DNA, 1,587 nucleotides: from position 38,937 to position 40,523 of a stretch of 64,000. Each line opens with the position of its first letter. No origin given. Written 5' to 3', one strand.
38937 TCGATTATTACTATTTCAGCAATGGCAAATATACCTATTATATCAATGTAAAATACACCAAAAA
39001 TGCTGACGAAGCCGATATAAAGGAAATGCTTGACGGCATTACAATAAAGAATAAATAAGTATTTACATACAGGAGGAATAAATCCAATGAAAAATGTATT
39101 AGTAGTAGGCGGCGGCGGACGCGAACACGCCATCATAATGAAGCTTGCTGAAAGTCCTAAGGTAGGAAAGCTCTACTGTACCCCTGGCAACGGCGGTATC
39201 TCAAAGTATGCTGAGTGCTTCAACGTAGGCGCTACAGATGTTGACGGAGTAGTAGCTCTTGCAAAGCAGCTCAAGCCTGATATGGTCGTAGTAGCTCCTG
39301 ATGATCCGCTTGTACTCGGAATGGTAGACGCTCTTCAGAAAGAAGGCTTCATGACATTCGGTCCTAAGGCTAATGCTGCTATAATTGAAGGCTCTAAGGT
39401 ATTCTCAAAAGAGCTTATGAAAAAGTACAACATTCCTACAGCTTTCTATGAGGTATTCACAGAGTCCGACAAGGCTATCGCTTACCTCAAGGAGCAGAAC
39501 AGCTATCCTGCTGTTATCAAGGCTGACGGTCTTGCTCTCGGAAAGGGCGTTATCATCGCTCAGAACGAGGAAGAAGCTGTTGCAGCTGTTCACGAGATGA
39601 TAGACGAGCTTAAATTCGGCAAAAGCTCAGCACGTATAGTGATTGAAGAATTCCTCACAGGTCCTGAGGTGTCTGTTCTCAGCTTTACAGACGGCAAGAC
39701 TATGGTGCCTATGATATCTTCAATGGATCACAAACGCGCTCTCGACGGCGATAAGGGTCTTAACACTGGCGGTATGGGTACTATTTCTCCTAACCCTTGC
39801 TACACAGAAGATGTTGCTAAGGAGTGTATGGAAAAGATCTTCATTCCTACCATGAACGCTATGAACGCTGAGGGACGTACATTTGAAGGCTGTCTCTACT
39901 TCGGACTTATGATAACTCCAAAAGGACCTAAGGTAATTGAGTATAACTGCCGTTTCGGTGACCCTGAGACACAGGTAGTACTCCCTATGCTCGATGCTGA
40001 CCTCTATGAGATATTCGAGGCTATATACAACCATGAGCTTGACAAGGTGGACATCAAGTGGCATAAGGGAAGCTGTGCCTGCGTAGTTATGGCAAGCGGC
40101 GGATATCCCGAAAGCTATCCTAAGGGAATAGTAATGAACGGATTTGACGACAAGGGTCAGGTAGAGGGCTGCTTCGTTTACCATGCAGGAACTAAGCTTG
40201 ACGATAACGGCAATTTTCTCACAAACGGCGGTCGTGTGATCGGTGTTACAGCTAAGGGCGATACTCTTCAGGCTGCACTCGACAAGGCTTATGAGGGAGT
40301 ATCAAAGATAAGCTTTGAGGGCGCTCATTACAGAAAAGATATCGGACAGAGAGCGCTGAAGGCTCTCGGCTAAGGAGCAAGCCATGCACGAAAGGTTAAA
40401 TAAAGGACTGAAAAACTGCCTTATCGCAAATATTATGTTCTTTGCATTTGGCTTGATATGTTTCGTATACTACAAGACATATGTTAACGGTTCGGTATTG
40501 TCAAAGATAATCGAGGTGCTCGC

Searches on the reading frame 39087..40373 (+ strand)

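Call 65: search_protein_families(library=pfam, proteins=[window:39087-40373:+], max_evalue=0.00001)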
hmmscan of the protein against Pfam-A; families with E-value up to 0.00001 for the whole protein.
window:39087-40373:+ (428 aa): 4 families
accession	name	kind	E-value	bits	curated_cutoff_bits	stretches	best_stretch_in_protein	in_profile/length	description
PF01071.24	GARS_A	-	1.9e-78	263.2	27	1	102-295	1-194/194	Phosphoribosylglycinamide synthetase, ATP-grasp (A) domain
PF02844.21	GARS_N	-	3.1e-34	118.2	29.5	1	3-101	2-100/100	Phosphoribosylglycinamide synthetase, N domain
PF02843.22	GARS_C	-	7.3e-34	116.4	34.8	1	331-422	2-92/92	Phosphoribosylglycinamide synthetase, C domain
PF02786.22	CPSase_L_D2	-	3.2e-07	30.5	19.8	1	104-219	2-119/211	Carbamoyl-phosphate synthase L chain, ATP binding domain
